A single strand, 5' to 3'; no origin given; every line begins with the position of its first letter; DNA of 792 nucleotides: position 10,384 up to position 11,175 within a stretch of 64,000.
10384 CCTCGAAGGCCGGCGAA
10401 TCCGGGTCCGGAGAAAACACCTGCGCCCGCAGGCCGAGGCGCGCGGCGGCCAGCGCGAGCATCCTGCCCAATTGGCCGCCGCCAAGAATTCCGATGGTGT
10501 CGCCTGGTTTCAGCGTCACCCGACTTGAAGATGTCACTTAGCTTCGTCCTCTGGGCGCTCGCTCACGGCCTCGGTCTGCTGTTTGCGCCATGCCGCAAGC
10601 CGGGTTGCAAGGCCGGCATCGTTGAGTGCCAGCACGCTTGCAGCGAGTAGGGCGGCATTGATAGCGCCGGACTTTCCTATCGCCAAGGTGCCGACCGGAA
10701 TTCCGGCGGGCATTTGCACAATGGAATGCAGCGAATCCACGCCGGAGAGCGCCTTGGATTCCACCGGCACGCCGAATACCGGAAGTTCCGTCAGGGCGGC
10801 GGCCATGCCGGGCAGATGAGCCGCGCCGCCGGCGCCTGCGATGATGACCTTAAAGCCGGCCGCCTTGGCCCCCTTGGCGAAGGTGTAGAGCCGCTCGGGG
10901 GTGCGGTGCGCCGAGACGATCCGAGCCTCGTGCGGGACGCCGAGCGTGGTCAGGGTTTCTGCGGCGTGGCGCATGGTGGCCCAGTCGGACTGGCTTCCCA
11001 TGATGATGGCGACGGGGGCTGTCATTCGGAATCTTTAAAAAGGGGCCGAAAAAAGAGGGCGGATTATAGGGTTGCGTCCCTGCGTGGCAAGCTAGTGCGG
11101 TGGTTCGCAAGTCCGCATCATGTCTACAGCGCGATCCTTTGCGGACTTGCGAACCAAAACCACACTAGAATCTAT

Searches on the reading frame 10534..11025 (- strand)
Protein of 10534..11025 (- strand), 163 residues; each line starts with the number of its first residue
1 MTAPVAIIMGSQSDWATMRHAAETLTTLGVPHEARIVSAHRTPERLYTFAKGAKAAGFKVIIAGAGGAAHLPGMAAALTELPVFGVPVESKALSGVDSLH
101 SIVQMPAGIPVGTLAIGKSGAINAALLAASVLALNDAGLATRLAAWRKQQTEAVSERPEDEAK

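Call 12: find_encoding_contigs(protein=window:10534-11025:-, flank=3000, max_places=10)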
Protein window:10534-11025:- (163 aa): 11 contigs read that carry it; 8 places shown.
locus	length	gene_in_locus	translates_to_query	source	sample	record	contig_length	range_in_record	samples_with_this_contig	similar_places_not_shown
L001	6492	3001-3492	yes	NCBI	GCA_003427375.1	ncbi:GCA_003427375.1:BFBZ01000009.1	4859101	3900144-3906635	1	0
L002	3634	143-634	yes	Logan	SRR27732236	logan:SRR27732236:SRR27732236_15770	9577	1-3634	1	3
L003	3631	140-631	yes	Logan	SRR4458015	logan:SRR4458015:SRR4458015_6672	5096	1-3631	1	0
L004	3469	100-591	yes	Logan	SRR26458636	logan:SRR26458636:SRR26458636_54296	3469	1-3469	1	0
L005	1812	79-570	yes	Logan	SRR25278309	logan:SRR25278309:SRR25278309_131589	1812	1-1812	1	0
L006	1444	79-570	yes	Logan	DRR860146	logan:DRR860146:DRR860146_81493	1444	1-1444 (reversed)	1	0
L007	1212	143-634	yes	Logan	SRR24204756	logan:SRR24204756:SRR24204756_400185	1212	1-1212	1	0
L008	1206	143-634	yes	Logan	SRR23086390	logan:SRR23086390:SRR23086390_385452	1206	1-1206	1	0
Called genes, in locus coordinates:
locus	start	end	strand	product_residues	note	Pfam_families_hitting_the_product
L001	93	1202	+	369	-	PF01266:DAO, PF13450:NAD_binding_8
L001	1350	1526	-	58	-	PF04325:DUF465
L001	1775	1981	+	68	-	PF04325:DUF465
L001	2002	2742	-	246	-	PF00990:GGDEF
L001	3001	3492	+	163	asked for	PF00731:AIRC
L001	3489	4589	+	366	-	PF22660:RS_preATP-grasp-like, PF02222:ATP-grasp, PF17769:PurK_C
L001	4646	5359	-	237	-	PF00230:MIP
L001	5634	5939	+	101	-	PF01165:Ribosomal_S21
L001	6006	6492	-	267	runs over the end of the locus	PF00561:Abhydrolase_1, PF12146:Hydrolase_4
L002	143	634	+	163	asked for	PF00731:AIRC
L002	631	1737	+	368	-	PF22660:RS_preATP-grasp-like, PF02222:ATP-grasp, PF17769:PurK_C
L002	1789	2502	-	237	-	PF00230:MIP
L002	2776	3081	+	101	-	PF01165:Ribosomal_S21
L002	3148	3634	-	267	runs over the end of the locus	PF00561:Abhydrolase_1, PF12146:Hydrolase_4, PF12697:Abhydrolase_6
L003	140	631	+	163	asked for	PF00731:AIRC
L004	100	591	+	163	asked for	PF00731:AIRC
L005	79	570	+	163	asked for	PF00731:AIRC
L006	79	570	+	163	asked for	PF00731:AIRC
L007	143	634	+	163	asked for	PF00731:AIRC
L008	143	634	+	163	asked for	PF00731:AIRC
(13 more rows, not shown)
